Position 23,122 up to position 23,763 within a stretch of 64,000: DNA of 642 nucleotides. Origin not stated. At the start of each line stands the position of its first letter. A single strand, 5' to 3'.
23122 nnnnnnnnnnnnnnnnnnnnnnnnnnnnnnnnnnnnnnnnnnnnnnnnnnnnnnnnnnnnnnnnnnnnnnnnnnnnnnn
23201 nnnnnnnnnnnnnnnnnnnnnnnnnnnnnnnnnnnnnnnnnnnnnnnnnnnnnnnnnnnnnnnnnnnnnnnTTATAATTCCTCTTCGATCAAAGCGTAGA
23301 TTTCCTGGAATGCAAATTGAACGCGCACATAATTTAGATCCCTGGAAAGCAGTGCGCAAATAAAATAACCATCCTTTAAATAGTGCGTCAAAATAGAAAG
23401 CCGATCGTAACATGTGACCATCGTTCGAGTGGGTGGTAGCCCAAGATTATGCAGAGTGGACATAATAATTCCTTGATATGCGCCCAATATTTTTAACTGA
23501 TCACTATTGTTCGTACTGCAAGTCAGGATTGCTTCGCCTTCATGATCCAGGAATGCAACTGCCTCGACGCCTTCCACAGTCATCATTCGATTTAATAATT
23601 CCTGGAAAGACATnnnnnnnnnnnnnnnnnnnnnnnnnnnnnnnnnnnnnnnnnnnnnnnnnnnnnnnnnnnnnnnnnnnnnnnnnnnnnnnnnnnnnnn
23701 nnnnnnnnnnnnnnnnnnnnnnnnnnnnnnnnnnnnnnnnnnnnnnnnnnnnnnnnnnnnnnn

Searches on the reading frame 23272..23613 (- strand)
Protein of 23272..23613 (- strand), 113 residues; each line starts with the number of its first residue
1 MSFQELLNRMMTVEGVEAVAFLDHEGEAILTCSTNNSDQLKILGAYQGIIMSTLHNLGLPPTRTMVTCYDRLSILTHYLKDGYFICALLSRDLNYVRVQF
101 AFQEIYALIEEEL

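Call 3: search_protein_families(library=pfam, proteins=[window:23272-23613:-], max_evalue=0.01)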
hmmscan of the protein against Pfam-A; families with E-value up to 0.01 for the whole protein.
window:23272-23613:- (113 aa): 1 family
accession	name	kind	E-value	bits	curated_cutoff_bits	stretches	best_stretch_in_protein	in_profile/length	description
PF08923.16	MAPKK1_Int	-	0.0047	17.2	25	1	4-85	5-88/119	Mitogen-activated protein kinase kinase 1 interacting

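Call 35: find_homologous_proteins(query=window:23272-23613:-, max_evalue=0.001)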
Query window:23272-23613:- (113 aa): 14 proteins with E <= 0.001 among 15 candidates.
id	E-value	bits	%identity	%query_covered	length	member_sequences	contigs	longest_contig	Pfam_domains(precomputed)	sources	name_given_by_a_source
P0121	4.5e-64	231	95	100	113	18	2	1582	-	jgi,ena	-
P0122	6.6e-63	227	92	100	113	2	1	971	-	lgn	-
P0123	1.2e-58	213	85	100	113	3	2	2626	-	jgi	jgi:hypothetical protein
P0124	2.5e-58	212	84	100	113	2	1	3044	-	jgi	jgi:hypothetical protein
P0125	5.8e-58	211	82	100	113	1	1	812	-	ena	-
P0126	6.7e-58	211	85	100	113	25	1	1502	-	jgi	jgi:hypothetical protein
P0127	3.1e-54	199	81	100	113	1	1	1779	-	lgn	-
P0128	3.4e-54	199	81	100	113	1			-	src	-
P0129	4.5e-49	183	81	89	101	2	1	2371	-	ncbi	ncbi:MAG TPA: hypothetical protein VH815_14635 [Acidobacteriota bacterium]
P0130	9.2e-42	159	70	100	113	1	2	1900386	-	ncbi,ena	-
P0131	1.8e-40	155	69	100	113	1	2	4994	-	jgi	jgi:hypothetical protein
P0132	2.4e-40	154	69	100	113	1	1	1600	-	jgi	-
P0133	9.3e-40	153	67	100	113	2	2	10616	-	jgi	jgi:hypothetical protein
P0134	3.9e-39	151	65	100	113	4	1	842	-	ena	-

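Call 49: predict_structure(alignment_id=A3)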
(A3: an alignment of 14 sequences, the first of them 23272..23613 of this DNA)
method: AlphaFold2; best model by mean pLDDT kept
length: 113 residues; sequences in the alignment: 14
mean_pLDDT: 83.6   pTM: 0.77
mean pLDDT of the five models: 83.6, 82.9, 82.3, 79.2, 47.7
residues with pLDDT >= 90: 21; 70-90: 86; 50-70: 6; < 50: 0
segments of 3 or more residues with pLDDT < 50: none
pLDDT, mean of each block of 10 residues (from residue 1): 87 91 84 81 82 77 79 85 87 81 88 74
secondary structure, 60 per line:
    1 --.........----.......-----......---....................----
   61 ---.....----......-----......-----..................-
elements in order: H3-11 E16-22 E28-33 H37-56 E64-68 E73-78 E84-89 H95-112

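Call 52: fold_search(model_id=the predicted structure, library=pdb)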
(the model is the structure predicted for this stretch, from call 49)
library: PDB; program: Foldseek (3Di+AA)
matches with E <= 10: 1769; with E <= 0.001: 143
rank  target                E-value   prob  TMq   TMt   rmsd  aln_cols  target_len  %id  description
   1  7yh1_A                1.7e-07  1.00  0.74  0.72   2.9       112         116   17  Roadblock from Candidatus Prometheoarchaeum syntrophicum strain MK-D1 (released 2023-07-19)
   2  5x6u_B                1.7e-07  1.00  0.72  0.70   3.2       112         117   12  Crystal structure of human heteropentameric complex (released 2017-12-06)
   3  5yk3_C                2.3e-07  1.00  0.67  0.62   3.9       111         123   16  human Ragulator complex (released 2019-01-23)
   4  5yk3_H                3.6e-07  1.00  0.65  0.61   4.1       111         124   17  human Ragulator complex (released 2019-01-23)
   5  1vet_A                4.1e-07  1.00  0.63  0.59   4.4       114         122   18  Crystal Structure of p14/MP1 at 1.9 A resolution (released 2004-08-03)
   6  5y39_C                4.6e-07  1.00  0.65  0.62   4.1       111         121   17  Crystal structure of Ragulator complex (p18 76-145) (released 2017-12-06)
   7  5y3a_G                5.6e-07  1.00  0.72  0.74   3.2       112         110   13  Crystal structure of Ragulator complex (p18 49-161) (released 2017-12-27)
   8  1veu_A                5.6e-07  1.00  0.65  0.63   4.1       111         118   16  Crystal structure of the p14/MP1 complex at 2.15 A resolution (released 2004-08-03)
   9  6ehp_B                6.3e-07  1.00  0.72  0.71   3.2       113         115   12  The crystal structure of the human LAMTOR complex (released 2017-10-04)
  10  3cpt_A                6.3e-07  1.00  0.67  0.64   3.7       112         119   17  MP1-p14 Scaffolding complex (released 2008-07-01)
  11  5y39_H                6.7e-07  1.00  0.67  0.65   3.9       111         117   16  Crystal structure of Ragulator complex (p18 76-145) (released 2017-12-06)
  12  6ehr_A                6.7e-07  1.00  0.66  0.62   4.0       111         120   16  The crystal structure of the human LAMTOR-RagA CTD-RagC CTD complex (released 2017-10-04)
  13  1sko_A                6.7e-07  1.00  0.60  0.58   4.6       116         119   16  MP1-p14 Complex (released 2004-06-01)
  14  6ehr_B                9.2e-07  1.00  0.70  0.64   3.1       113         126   13  The crystal structure of the human LAMTOR-RagA CTD-RagC CTD complex (released 2017-10-04)
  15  6b9x_B                9.2e-07  1.00  0.69  0.63   3.2       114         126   14  Crystal structure of Ragulator (released 2017-11-08)
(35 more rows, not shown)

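Call 54: search_protein_representatives(alignment_id=A3)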
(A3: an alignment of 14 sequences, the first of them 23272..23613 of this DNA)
Query: 14 sequences, 113 profile positions. Proteins with E-value up to 0.001 (for the whole library): 68; up to 1e-10: 7; up to 1e-30: 0. The best 68 are listed.
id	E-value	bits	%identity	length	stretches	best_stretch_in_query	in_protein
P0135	2.0e-30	121.4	-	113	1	1-113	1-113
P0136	1.8e-29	118.3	-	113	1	1-113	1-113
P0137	4.5e-28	113.8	-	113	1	1-113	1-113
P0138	2.5e-27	111.4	-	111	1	1-112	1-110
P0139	1.8e-26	108.6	-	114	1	1-113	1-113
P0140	1.7e-23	99.1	-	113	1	1-113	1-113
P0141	1.1e-14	70.6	-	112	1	1-113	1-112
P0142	1.4e-10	57.4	-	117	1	1-111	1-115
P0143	3.1e-10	56.3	-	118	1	1-102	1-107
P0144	4.7e-09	52.5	-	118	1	1-86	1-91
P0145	2.0e-08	50.5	-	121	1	1-113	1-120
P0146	2.6e-08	50.1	-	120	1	13-99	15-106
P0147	2.7e-08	50.0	-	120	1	1-92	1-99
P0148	3.1e-08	49.9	-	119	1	1-94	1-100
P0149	7.6e-08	48.6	-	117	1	1-104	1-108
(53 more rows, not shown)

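Call 76: search_protein_families(library=padloc, proteins=[window:23272-23613:-], max_evalue=0.001)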
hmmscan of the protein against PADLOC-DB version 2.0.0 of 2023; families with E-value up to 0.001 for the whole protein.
window:23272-23613:- (113 aa): 0 families

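Call 77: search_protein_families(library=ncbifam, proteins=[window:23272-23613:-], max_evalue=0.001)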
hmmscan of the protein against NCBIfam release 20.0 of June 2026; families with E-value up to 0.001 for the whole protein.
window:23272-23613:- (113 aa): 0 families
